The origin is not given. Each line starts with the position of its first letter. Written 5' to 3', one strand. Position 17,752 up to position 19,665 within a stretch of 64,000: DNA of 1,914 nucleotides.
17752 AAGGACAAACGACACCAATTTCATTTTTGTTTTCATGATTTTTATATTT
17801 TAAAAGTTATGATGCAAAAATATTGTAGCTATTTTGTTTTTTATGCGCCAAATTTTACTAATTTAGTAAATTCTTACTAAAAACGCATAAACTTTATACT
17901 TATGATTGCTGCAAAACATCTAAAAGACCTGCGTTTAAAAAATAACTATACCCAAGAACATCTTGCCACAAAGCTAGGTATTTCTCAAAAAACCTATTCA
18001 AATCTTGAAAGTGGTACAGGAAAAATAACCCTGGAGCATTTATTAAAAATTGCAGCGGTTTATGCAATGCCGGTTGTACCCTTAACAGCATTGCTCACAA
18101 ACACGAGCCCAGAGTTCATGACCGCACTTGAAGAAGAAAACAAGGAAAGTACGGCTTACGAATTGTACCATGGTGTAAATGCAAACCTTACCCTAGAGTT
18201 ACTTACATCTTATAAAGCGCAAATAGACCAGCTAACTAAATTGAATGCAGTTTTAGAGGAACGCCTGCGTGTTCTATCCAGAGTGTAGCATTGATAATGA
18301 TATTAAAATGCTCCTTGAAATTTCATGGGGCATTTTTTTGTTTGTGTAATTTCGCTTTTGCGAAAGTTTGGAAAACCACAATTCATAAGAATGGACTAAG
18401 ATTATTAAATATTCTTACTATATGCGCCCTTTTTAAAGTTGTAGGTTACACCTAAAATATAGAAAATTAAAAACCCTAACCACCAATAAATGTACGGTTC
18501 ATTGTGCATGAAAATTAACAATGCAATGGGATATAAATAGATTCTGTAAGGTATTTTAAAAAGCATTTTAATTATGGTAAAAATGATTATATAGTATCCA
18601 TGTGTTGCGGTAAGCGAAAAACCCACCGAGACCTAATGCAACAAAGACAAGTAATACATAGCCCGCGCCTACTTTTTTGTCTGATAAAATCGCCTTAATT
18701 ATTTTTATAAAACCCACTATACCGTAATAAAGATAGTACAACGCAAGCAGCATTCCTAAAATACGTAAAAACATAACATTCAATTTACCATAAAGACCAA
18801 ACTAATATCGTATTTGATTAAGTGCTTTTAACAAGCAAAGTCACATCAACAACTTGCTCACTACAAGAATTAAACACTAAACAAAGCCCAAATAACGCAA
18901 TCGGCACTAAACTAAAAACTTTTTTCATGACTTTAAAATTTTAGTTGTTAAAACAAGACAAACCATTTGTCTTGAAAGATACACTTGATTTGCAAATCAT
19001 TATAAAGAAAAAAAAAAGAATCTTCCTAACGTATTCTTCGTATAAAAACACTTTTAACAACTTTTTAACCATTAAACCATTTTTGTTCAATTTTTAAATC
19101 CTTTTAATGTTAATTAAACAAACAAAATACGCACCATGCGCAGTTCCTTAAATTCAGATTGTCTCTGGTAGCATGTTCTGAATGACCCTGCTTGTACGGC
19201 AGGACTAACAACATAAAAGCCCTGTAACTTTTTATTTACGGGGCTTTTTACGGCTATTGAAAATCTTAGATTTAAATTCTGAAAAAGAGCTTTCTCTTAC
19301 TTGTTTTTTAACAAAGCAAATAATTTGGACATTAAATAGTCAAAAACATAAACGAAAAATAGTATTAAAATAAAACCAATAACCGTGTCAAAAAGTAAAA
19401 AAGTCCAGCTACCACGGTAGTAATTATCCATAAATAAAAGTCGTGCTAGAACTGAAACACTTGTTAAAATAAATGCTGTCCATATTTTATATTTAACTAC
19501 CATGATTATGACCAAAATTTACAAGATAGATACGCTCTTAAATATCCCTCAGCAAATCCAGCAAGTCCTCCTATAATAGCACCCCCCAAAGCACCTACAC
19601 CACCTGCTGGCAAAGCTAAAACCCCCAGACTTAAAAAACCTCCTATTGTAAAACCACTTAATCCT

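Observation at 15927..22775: Accessory island: triplicated XRE regulator / variable lipoprotein cassettes between pnp and rpe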

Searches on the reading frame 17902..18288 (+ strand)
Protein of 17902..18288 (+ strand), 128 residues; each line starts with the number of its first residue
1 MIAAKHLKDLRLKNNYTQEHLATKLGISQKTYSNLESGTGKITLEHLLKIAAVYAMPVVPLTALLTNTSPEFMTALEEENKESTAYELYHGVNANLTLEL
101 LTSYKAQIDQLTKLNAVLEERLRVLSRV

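Call 5: search_protein_families(library=pfam, max_evalue=1, proteins=[window:17902-18288:+])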
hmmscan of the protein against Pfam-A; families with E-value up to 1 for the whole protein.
window:17902-18288:+ (128 aa): 9 families
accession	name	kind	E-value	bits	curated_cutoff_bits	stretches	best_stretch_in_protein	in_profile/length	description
PF01381.28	HTH_3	-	1.5e-14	54.2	23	1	7-56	1-50/55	Helix-turn-helix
PF13560.12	HTH_31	-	6.9e-08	33.1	27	1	6-61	5-61/64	Helix-turn-helix domain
PF12844.13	HTH_19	-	1.3e-07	31.9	30.2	1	6-52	3-49/64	Helix-turn-helix domain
PF13443.12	HTH_26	-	7.5e-06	26.6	22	1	6-54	1-50/63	Cro/C1-type HTH DNA-binding domain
PF13613.12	HTH_Tnp_4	-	0.0054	16.7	27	1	11-34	15-38/53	Helix-turn-helix of DDE superfamily endonuclease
PF13744.12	HTH_37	-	0.0094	16.2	27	1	5-51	21-68/80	Helix-turn-helix domain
PF17762.8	HTH_ParB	-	0.019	15.5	22.6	1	4-34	9-39/102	ParB HTH domain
PF13413.12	HTH_25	-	0.056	13.7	24.6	1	7-38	2-33/62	Helix-turn-helix domain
PF20432.4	Xre-like-HTH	-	0.14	12.9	25.8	1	17-44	25-52/63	Antitoxin Xre-like helix-turn-helix domain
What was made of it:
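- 17902..18288 (+): XRE1, 128 aa: an N-terminal HTH_3 domain plus a C-terminal part that looks like a coiled coil by eye. Call 5 (1.5e-14).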

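Call 6: search_protein_families(library=ncbifam, max_evalue=1, proteins=[window:17902-18288:+])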
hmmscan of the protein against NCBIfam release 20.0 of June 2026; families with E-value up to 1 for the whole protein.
window:17902-18288:+ (128 aa): 16 families
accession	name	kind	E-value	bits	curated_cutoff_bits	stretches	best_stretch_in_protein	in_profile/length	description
NF007271.0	PRK09726.1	equivalog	2.3e-10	40.3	79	1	4-72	14-80/88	type II toxin-antitoxin system antitoxin HipB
NF047948.1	male_kill_WMK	equivalog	7.9e-10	38.7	300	1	5-92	165-254/300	WO male-killing family protein Wmk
NF041951.1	phage_RstR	subfamily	1.4e-09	38.2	80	1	1-57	1-57/108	RstR family transcriptional repressor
TIGR03070.1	couple_hipB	subfamily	2e-08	34.1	71.65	1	4-53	4-53/58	type II toxin-antitoxin system Y4mF family antitoxin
NF003162.0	PRK04140.1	equivalog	2.3e-07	30.1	263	1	2-83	126-207/317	transcriptional regulator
NF006015.0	PRK08154.1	subfamily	4.1e-06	26.2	204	1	5-76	33-104/314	anaerobic benzoate catabolism transcriptional regulator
NF038310.1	lysogeny_AimR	equivalog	3e-05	23.2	70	1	12-54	6-48/365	AimR family lysis-lysogeny pheromone receptor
NF041575.1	antitoxPezA_Strep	equivalog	0.0011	19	290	1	4-54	3-53/158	type II toxin-antitoxin system antitoxin PezA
TIGR02607.1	antidote_HigA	equivalog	0.0054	16.5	47.7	1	15-54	20-59/81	HigA family addiction module antitoxin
NF010465.0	PRK13890.1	equivalog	0.0057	16.7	96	1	13-94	16-96/121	conjugal transfer protein TrbA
TIGR03830.1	CxxCG_CxxCG_HTH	subfamily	0.01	15.6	61.8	1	3-50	66-115/127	type II TA system antitoxin MqsA family protein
NF052239.1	antitox_spr1629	equivalog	0.024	13.7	335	1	1-55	1-55/377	spr1629 family repressor/antitoxin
NF007257.0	PRK09706.1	subfamily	0.029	14.2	101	1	6-114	9-121/135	transcriptional repressor DicA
NF038139.1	Reg_Aceta_RamB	equivalog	0.042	12.5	700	1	5-56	5-56/465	acetate metabolism transcriptional regulator RamB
NF058600.1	TransRegSco1979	equivalog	0.057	12.5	350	1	2-56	8-62/280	Sco1979 family transcriptional regulator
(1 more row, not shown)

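Call 7: find_homologous_proteins(query=window:17902-18288:+, max_evalue=0.00001)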
Query window:17902-18288:+ (128 aa): 8 proteins with E <= 0.00001 among 31 candidates.
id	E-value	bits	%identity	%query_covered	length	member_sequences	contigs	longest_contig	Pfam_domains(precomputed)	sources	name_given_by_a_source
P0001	8.5e-73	260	100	100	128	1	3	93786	PF12844.14,PF01381.29,PF13560.13,PF13443.13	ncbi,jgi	jgi:transcriptional regulator with XRE-family HTH domain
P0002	1.2e-68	246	95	100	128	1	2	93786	PF12844.14,PF01381.29,PF13560.13,PF13443.13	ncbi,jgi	jgi:transcriptional regulator with XRE-family HTH domain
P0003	1.7e-59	217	84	98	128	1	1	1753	PF12844.14,PF01381.29,PF13560.13,PF13443.13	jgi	jgi:transcriptional regulator with XRE-family HTH domain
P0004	3.1e-50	187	74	98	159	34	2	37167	PF01381.29,PF13560.13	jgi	jgi:transcriptional regulator with XRE-family HTH domain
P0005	4.2e-48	180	73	100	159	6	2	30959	PF12844.14,PF01381.29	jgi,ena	jgi:transcriptional regulator with XRE-family HTH domain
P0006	1.1e-47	179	71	98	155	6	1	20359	PF12844.14,PF01381.29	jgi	jgi:transcriptional regulator with XRE-family HTH domain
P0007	8.1e-28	115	49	98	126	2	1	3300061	PF12844.14,PF01381.29,PF13560.13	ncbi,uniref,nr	ncbi:hypothetical protein BST92_03625 [Nonlabens arenilitoris]|uniref:HTH cro/C1-type domain-contain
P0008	2.0e-24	104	72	62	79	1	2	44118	-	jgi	jgi:hypothetical protein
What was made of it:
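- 17902..18288 (+): Only 8 relatives found (call 7).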

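Call 9: find_encoding_contigs(protein=P0004, flank=8000, max_places=3)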
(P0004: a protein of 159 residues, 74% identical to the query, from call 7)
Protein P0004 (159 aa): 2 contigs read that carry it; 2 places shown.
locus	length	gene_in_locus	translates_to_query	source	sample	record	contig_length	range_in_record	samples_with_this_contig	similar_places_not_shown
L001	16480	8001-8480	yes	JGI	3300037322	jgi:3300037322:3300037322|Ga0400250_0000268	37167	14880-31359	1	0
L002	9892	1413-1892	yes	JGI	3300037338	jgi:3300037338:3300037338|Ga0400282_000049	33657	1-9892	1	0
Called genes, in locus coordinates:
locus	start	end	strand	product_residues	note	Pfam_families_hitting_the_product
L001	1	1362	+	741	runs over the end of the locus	PF01138:RNase_PH, PF03725:RNase_PH_C, PF03726:PNPase, PF01138:RNase_PH, PF00013:KH_1, PF00575:S1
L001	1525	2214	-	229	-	-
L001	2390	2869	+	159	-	PF12844:HTH_19 (weak), PF01381:HTH_3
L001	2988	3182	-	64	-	-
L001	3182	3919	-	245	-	-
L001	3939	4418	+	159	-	PF01381:HTH_3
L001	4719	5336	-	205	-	-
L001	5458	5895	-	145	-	-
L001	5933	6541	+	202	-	PF13560:HTH_31 (weak), PF01381:HTH_3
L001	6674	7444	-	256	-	-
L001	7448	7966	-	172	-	-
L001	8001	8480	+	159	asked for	PF13560:HTH_31 (weak), PF01381:HTH_3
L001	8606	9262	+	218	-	PF00834:Ribul_P_3_epim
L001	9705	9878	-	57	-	-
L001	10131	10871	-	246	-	PF00106:adh_short, PF08659:KR (weak), PF13561:adh_short_C2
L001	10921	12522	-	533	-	PF12801:Fer4_5 (weak), PF12838:Fer4_7 (weak), PF13187:Fer4_9, PF13237:Fer4_10 (weak), PF14697:Fer4_21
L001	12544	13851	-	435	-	PF01266:DAO (faint), PF07992:Pyr_redox_2, PF13738:Pyr_redox_3 (weak), PF00070:Pyr_redox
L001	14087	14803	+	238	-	PF04784:DUF547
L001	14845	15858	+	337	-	PF22612:GH113, PF13547:GTA_TIM (weak)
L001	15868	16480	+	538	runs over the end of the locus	PF17900:Peptidase_M1_N (weak), PF01433:Peptidase_M1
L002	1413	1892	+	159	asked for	PF13560:HTH_31 (weak), PF01381:HTH_3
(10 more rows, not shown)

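Call 10: find_encoding_contigs(protein=P0005, flank=8000, max_places=3)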
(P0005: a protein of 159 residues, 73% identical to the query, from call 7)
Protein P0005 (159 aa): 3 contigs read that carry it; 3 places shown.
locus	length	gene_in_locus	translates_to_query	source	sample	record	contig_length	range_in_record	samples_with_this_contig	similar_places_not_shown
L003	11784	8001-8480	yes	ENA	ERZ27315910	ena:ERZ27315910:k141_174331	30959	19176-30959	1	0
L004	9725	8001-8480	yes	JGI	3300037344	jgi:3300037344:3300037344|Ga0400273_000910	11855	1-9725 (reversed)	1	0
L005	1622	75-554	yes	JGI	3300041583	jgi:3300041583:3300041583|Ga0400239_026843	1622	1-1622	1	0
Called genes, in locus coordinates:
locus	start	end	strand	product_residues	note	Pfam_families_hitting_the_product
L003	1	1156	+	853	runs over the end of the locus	PF07244:POTRA (faint), PF01103:Omp85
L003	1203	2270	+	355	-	PF01116:F_bP_aldolase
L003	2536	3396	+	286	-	PF01039:Carboxyl_trans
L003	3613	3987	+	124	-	-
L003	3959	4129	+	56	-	-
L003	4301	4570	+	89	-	PF00312:Ribosomal_S15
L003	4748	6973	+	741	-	PF01138:RNase_PH, PF03725:RNase_PH_C, PF03726:PNPase, PF01138:RNase_PH, PF00013:KH_1, PF00575:S1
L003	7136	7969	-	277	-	-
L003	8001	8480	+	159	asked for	PF12844:HTH_19 (weak), PF01381:HTH_3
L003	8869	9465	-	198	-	-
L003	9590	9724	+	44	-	PF01381:HTH_3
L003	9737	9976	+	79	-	-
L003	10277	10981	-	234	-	-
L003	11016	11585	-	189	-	-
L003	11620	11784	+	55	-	?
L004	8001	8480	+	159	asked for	PF12844:HTH_19 (weak), PF01381:HTH_3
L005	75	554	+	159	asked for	PF12844:HTH_19 (weak), PF01381:HTH_3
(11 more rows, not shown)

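Call 11: find_encoding_contigs(protein=P0007, flank=8000, max_places=3)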
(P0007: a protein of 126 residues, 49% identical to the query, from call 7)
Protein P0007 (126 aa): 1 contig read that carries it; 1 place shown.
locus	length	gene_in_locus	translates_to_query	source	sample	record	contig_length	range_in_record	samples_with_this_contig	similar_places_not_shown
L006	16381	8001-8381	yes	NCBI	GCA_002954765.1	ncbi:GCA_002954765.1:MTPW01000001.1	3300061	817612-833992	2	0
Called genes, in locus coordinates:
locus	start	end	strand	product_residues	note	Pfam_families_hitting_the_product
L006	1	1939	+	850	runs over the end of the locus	PF07244:POTRA (faint), PF01103:Omp85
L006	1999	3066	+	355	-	PF01116:F_bP_aldolase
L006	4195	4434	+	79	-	PF00312:Ribosomal_S15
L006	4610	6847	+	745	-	PF01138:RNase_PH, PF03725:RNase_PH_C, PF03726:PNPase, PF01138:RNase_PH, PF00013:KH_1, PF00575:S1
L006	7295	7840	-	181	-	-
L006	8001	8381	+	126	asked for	PF13560:HTH_31 (weak), PF01381:HTH_3, PF12844:HTH_19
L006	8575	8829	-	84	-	-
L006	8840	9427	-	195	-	-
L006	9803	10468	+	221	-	PF00834:Ribul_P_3_epim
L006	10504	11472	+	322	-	PF00890:FAD_binding_2 (weak), PF01134:GIDA (faint), PF01266:DAO (faint), PF03486:HI0933_like (faint), PF07992:Pyr_redox_2, PF12831:FAD_oxidored (faint), PF13738:Pyr_redox_3, PF00070:Pyr_redox (weak)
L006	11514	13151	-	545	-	PF13237:Fer4_10 (weak), PF14697:Fer4_21, PF12838:Fer4_7 (weak), PF13187:Fer4_9 (weak)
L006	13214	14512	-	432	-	PF01134:GIDA (faint), PF01266:DAO (faint), PF07992:Pyr_redox_2, PF13738:Pyr_redox_3 (weak), PF00070:Pyr_redox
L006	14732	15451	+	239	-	PF04784:DUF547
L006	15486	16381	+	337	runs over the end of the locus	PF22612:GH113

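Call 15: list_cluster_members(proteins=[window:17902-18288:+, window:16942-17787:-, window:19506-20300:-, window:22017-22562:-, window:19297-19515:-, window:16838-16948:-, window:21699-22001:-, window:22877-23536:+])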
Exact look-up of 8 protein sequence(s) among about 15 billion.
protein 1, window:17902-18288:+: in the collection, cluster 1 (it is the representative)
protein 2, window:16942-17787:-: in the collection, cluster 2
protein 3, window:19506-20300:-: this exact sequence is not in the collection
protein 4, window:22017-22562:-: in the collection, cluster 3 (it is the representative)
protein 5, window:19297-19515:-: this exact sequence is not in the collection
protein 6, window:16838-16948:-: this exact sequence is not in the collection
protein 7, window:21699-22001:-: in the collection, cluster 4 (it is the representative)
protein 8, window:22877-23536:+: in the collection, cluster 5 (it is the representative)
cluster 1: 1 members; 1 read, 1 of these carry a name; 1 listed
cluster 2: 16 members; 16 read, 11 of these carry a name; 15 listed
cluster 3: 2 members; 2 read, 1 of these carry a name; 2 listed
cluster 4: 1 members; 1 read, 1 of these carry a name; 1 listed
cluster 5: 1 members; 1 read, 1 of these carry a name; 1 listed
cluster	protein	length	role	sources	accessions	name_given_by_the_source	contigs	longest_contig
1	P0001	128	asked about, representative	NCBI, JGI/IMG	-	transcriptional regulator with XRE-family HTH domain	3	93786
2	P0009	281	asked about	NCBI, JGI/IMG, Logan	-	hypothetical protein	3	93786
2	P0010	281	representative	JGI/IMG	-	hypothetical protein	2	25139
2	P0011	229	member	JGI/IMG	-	hypothetical protein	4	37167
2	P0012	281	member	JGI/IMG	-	hypothetical protein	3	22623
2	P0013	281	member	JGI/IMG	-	hypothetical protein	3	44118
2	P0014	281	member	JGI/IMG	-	hypothetical protein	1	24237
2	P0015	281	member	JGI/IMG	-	hypothetical protein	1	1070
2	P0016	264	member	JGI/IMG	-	hypothetical protein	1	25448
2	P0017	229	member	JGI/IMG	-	hypothetical protein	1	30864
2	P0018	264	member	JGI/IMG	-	hypothetical protein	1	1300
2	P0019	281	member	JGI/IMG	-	hypothetical protein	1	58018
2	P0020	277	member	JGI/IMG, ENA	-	-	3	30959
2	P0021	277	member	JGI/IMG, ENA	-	-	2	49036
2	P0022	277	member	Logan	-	-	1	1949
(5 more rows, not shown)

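Call 17: find_related_loci(query=A1, collection=genome_contigs, flank=10000)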
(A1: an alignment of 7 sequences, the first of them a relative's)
Query A1 (128 aa) in genome_contigs; peptide patterns used: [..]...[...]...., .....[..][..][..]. (x = any residue, [..] = any of these).
139 stretches matched a pattern; 14 encode a relative of the query (tblastn E <= 1e-3); 13 distinct loci.
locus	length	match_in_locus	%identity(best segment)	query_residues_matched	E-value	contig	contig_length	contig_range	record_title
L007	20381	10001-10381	48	1-127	1e-35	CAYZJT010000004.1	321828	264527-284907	MAG TPA_asm: uncultured Flavobacteriaceae bacterium isolate SRP063590_co1_91 genome assembly, contig: NODE_15_length_321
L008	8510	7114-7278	42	4-58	1e-8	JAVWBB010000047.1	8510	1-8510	MAG: Bacilli bacterium isolate CGS10Y4-bin22 NODE_7605_length_8510_cov_45.169604, whole genome shotgun sequence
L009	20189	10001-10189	38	1-62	2e-7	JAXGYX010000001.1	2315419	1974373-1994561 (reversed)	MAG: Oscillospiraceae bacterium isolate AnMBR.bin523 bin523_1, whole genome shotgun sequence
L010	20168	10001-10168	34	1-56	2e-7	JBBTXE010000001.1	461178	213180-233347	MAG: Patescibacteria group bacterium isolate H52-bin029_1 H52_bin029_1_000000000001, whole genome shotgun sequence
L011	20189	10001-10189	37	1-62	3e-7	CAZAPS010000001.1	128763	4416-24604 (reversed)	MAG TPA_asm: uncultured Oscillospiraceae bacterium isolate binchicken_co59_824 genome assembly, contig: NODE_69_length_1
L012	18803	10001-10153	39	4-54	4e-7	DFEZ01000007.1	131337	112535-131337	MAG TPA_asm: Bacillales bacterium UBA3789 UBA3789_contig_953, whole genome shotgun sequence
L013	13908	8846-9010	36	4-58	5e-7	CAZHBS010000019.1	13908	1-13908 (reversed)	MAG TPA_asm: uncultured Muribaculaceae bacterium isolate SRP287540_co1_193 genome assembly, contig: NODE_4713_length_139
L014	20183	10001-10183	32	7-71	8e-7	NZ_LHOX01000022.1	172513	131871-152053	Enterococcus sp. RIT-PI-f contig_9, whole genome shotgun sequence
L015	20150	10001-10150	34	7-56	3e-6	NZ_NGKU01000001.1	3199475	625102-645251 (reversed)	Candidatus Enterococcus testudinis strain 8G7_MSG3316 scaffold00001, whole genome shotgun sequence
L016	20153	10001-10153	37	4-54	6e-6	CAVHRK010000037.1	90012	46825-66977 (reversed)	Anaerobutyricum sp. isolate H07651-L1_cleanbin_000002 genome assembly, contig: Spades_H07651-L1_contig_33, whole genome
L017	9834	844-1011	34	1-56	5e-6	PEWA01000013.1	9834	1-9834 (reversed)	MAG: Candidatus Shapirobacteria bacterium CG06_land_8_20_14_3_00_40_12 CG06_land_8_20_14_3.00_150_scaffold_4062_c, whole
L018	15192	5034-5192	38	2-54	2e-5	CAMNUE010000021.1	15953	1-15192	MAG: uncultured bacterium isolate SRR19792995_bin.67_metawrap_v1.3_MAG genome assembly, contig: ERZ12290371_3723, whole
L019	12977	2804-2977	29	7-64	4e-5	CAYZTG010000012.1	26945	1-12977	MAG TPA_asm: uncultured Acholeplasmataceae bacterium isolate ERP125879_co1_77 genome assembly, contig: NODE_656_length_2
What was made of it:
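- Tried and rejected: This regulator type is rare, and the window's own species is apparently not among the representatives (call 17).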

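Call 25: search_protein_families(library=padloc, max_evalue=1, proteins=[window:17902-18288:+])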
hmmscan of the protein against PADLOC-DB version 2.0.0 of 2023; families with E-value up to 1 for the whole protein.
window:17902-18288:+ (128 aa): 13 families
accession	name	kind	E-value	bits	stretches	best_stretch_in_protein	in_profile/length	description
PDLC02926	HTH_VI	-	4.3e-12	44.1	1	5-67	4-66/92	-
PDLC04142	capH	-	2.1e-08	33.1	1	2-60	6-60/103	capH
PDLC03947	RmrA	-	1.6e-06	25.2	1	4-58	13-67/383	-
PDLC03665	Control_protein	-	2.4e-06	25.7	1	3-54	9-61/77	control protein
PDLC04775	PDC-M69A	-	5.8e-06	24.8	1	12-82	17-91/113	-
PDLC03952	RmrA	-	1.8e-05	21.8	1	4-61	24-81/395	-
PDLC03954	RmrA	-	6.5e-05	20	1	4-59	12-67/380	-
PDLC03951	RmrA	-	0.00012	19.2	1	4-72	10-80/400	-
PDLC03949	RmrA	-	0.00022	18.2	1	2-58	2-58/363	-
PDLC03953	RmrA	-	0.0025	15.1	1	6-58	9-61/373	-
PDLC03944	RmrA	-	0.0029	14.7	1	4-58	8-62/384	-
PDLC03946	RmrA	-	0.0061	13.3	1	3-58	3-58/357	-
PDLC03945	RmrA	-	0.0097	13.1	1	1-55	1-55/394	-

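Call 84: search_protein_families(library=phrogs, max_evalue=0.01, proteins=[window:17902-18288:+])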
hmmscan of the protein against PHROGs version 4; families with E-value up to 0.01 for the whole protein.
window:17902-18288:+ (128 aa): 27 families (the best 25 are shown)
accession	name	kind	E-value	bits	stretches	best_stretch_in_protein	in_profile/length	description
phrog_8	-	transcription regulation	5.1e-13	50.2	1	1-54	75-128/346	transcriptional regulator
phrog_3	-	transcription regulation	9.3e-13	49.7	1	3-87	89-168/430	transcriptional repressor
phrog_2439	-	transcription regulation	1.5e-08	35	1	5-68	10-73/367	transcriptional regulator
phrog_1373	-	transcription regulation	3.2e-08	34.7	1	6-58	67-119/166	transcriptional regulator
phrog_7241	-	transcription regulation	2.7e-07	31.7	1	14-59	73-118/122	transcriptional regulator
phrog_5823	-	transcription regulation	6.9e-07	29.7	1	4-72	8-74/404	transcriptional regulator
phrog_2967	-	transcription regulation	7.9e-07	29.8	1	2-59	10-67/225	transcriptional regulator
phrog_4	-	transcription regulation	2.3e-06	27.9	1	4-72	138-199/400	transcriptional repressor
phrog_2339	-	DNA, RNA and nucleotide metabolism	6.7e-06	27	1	5-52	28-76/98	HTH DNA binding protein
phrog_2328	-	transcription regulation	1.2e-05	26.1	1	8-86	21-103/128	transcriptional repressor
phrog_1728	-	transcription regulation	1.2e-05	25.4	1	6-54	7-55/380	transcriptional regulator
phrog_16278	-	DNA, RNA and nucleotide metabolism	6.9e-05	24.3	1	15-122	14-113/170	HTH DNA binding protein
phrog_1124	-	transcription regulation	8.7e-05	23.1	1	2-56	8-61/177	transcriptional regulator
phrog_147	-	transcription regulation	0.0001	23.6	1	4-51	6-54/100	transcriptional regulator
phrog_2104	-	unknown function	0.00016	22.8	1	3-41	40-78/103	-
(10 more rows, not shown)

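Call 95: search_protein_families(library=pfam, max_evalue=1, proteins=[L001:4719-5423:-])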
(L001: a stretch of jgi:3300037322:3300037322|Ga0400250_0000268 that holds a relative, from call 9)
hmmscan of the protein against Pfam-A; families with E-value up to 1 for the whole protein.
L001:4719-5423:- (234 aa): 0 families

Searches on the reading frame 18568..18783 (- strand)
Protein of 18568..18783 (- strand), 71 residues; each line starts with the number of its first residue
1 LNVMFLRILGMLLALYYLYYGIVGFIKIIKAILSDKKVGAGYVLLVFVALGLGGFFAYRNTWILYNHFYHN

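Call 25: search_protein_families(library=padloc, max_evalue=1, proteins=[window:18568-18783:-])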
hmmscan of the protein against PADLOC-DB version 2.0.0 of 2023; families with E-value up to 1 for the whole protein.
window:18568-18783:- (71 aa): 0 families

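Call 84: search_protein_families(library=phrogs, max_evalue=0.01, proteins=[window:18568-18783:-])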
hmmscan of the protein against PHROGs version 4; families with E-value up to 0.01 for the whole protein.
window:18568-18783:- (71 aa): 0 families

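Call 95: search_protein_families(library=pfam, max_evalue=1, proteins=[window:18568-18783:-])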
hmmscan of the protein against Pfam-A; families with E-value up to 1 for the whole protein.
window:18568-18783:- (71 aa): 1 family
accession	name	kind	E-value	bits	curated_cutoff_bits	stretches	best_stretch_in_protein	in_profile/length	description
PF20108.4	DUF6498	-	0.22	11.2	23.7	1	9-59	33-83/207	Family of unknown function (DUF6498)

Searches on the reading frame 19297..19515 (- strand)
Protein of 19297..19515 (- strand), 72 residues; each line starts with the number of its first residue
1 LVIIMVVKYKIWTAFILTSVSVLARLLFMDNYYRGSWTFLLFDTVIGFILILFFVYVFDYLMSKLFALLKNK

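Call 5: search_protein_families(library=pfam, max_evalue=1, proteins=[window:19297-19515:-])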
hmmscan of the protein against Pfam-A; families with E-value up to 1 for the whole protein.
window:19297-19515:- (72 aa): 1 family
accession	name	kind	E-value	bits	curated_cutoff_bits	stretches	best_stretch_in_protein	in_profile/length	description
PF11190.13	DUF2976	-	0.49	10.8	28.2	0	13-57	35-80/87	Protein of unknown function (DUF2976)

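Call 6: search_protein_families(library=ncbifam, max_evalue=1, proteins=[window:19297-19515:-])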
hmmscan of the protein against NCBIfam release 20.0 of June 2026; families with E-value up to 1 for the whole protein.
window:19297-19515:- (72 aa): 1 family
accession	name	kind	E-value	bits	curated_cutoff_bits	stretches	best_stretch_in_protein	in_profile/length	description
NF041635.1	STM3941_fam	subfamily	0.47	10.3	40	1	9-66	3-57/157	STM3941 family protein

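Call 25: search_protein_families(library=padloc, max_evalue=1, proteins=[window:19297-19515:-])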
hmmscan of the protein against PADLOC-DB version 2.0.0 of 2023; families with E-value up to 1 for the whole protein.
window:19297-19515:- (72 aa): 0 families

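Call 95: search_protein_families(library=pfam, max_evalue=1, proteins=[window:19297-19503:-])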
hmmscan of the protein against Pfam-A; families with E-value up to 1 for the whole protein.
window:19297-19503:- (68 aa): 1 family
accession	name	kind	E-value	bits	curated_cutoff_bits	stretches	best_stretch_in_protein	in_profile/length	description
PF11190.13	DUF2976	-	0.31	11.4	28.2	1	11-53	37-80/87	Protein of unknown function (DUF2976)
